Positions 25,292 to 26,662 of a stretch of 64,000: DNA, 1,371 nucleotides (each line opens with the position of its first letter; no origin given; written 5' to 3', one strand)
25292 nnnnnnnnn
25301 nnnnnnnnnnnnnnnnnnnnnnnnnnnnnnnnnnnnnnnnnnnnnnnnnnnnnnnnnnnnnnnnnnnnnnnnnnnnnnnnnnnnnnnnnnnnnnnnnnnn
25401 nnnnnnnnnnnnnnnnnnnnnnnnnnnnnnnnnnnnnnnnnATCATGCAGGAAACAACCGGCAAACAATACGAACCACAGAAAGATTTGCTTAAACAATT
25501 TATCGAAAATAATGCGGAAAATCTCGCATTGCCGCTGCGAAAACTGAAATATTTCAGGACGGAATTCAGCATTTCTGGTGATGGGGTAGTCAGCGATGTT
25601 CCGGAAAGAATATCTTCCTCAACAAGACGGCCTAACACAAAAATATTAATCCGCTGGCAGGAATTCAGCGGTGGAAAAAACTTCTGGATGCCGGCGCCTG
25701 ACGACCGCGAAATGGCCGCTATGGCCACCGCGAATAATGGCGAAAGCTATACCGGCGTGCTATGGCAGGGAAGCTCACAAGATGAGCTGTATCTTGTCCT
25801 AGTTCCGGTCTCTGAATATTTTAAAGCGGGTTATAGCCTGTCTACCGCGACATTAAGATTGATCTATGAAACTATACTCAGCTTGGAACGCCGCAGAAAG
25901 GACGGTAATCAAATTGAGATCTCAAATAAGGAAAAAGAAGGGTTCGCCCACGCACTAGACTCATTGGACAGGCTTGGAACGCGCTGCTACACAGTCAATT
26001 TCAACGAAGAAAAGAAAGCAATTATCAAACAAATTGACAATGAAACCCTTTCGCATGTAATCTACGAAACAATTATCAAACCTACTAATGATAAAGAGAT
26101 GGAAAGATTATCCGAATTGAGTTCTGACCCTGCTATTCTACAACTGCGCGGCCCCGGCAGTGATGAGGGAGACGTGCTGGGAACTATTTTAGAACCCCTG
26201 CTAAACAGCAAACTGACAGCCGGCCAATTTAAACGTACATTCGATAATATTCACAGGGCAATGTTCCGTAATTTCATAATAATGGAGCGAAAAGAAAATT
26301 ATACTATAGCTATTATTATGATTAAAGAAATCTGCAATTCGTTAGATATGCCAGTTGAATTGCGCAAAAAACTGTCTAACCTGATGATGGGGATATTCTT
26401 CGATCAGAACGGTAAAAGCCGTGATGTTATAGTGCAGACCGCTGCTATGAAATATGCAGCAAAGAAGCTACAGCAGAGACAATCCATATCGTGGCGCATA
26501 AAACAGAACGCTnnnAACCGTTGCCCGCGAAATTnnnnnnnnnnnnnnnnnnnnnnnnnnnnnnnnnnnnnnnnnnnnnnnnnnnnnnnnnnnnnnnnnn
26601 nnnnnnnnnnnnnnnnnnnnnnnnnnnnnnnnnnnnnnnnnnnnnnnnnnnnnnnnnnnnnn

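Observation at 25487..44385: Mosaic of long intragenic repeats (X x3, Y x2-3, Z x2, W x3, V x3) covering about 19 kb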

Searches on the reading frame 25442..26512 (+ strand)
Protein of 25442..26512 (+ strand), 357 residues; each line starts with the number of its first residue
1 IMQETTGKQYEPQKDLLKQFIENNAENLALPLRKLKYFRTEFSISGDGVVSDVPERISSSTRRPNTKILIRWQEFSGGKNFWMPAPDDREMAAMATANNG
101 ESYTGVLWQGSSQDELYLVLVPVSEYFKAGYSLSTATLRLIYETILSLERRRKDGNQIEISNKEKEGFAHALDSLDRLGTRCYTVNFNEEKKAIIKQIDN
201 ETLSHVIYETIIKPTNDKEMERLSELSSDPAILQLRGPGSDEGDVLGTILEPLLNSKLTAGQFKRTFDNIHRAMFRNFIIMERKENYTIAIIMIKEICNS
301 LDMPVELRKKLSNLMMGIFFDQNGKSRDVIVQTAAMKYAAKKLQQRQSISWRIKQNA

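Call 32: search_solved_structures(query=A1, max_evalue=10)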
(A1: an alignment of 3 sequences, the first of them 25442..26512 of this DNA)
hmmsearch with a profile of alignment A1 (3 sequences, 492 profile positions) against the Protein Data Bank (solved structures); distinct sequences matched with E-value up to 10: 1.
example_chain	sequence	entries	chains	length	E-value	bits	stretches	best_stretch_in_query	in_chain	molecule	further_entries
7nwi_cc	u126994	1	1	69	1.6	10.7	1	195-250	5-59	40S ribosomal protein S28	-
